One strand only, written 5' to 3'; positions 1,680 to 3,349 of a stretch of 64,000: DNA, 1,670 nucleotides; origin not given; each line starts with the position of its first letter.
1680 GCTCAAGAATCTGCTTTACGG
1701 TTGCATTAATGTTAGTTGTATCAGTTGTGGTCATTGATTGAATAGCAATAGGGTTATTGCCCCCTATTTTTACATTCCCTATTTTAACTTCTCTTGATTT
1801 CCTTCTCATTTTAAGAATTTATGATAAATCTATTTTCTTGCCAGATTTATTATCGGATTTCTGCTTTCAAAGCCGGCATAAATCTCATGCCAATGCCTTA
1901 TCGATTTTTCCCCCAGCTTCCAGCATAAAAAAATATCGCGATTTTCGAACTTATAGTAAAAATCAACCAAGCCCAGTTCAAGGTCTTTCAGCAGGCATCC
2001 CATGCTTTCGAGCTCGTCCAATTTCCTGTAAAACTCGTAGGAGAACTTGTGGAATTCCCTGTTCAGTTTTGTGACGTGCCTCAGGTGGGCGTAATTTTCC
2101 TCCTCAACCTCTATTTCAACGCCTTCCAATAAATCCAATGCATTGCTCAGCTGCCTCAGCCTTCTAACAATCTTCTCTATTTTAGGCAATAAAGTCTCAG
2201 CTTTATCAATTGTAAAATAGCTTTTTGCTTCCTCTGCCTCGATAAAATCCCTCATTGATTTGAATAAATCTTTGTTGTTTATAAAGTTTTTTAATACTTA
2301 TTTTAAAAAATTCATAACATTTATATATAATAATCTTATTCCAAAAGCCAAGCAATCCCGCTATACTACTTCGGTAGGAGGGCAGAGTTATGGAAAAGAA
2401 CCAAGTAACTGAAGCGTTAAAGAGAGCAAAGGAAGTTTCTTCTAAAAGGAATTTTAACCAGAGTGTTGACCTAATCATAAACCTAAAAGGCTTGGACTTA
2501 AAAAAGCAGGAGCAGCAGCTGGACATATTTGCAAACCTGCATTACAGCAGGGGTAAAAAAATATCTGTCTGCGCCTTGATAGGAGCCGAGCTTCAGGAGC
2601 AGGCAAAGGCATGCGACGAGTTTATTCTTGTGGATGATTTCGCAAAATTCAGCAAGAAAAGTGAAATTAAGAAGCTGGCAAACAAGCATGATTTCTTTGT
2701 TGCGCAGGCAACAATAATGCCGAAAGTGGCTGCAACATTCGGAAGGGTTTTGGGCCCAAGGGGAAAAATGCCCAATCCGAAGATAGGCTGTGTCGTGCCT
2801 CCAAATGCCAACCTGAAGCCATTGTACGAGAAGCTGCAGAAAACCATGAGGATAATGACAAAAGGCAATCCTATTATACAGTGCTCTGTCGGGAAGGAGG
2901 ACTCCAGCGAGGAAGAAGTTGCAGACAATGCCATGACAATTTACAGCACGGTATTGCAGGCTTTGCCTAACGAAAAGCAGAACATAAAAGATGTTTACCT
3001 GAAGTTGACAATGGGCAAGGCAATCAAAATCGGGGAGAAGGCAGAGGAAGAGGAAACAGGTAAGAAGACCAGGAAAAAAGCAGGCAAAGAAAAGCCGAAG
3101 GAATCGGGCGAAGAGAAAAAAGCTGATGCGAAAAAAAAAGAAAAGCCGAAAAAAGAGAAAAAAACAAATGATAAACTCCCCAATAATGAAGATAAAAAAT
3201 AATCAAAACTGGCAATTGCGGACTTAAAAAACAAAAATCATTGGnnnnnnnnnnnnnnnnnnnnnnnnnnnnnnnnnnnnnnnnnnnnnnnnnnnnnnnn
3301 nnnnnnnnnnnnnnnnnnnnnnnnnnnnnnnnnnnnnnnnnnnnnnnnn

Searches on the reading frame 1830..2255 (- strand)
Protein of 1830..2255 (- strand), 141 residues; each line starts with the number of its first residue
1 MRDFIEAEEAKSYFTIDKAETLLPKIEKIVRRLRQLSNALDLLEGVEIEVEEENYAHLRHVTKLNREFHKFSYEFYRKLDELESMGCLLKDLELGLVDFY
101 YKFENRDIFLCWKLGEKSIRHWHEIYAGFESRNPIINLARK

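Call 3: search_protein_families(library=pfam, proteins=[window:1830-2255:-], max_evalue=0.01)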
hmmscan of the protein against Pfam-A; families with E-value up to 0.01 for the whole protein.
window:1830-2255:- (141 aa): 2 families
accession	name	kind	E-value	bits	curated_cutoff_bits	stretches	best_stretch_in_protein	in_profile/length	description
PF09969.14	DUF2203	-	1.2e-31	110.3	24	1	13-135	2-122/122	Uncharacterized conserved protein (DUF2203)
PF21773.2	ODAD1_CC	-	0.0029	17.2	27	1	17-73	147-205/287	ODAD1 central coiled coil region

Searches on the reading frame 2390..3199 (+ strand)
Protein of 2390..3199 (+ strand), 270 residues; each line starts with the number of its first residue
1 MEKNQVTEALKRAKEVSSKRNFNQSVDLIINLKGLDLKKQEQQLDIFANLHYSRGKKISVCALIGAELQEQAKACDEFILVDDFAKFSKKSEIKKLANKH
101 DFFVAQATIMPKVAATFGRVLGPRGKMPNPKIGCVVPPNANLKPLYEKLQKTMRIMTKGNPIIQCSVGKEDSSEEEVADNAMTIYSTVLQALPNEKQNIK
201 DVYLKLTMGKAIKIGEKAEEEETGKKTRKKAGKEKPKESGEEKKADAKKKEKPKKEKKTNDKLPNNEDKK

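Call 3: search_protein_families(library=pfam, proteins=[window:2390-3199:+], max_evalue=0.01)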
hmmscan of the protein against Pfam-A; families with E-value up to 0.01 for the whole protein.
window:2390-3199:+ (270 aa): 1 family
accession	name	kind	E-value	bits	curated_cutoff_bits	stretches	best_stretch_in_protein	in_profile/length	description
PF00687.26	Ribosomal_L1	-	1.7e-42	145.7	32.2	1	18-209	5-197/198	Ribosomal protein L1p/L10e family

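Call 57: search_protein_families(library=pfam, proteins=[window:2390-3199:+], max_evalue=1)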
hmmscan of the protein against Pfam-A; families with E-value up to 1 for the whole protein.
window:2390-3199:+ (270 aa): 1 family
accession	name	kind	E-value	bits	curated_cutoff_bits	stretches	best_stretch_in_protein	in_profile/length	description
PF00687.26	Ribosomal_L1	-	1.7e-42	145.7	32.2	1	18-209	5-197/198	Ribosomal protein L1p/L10e family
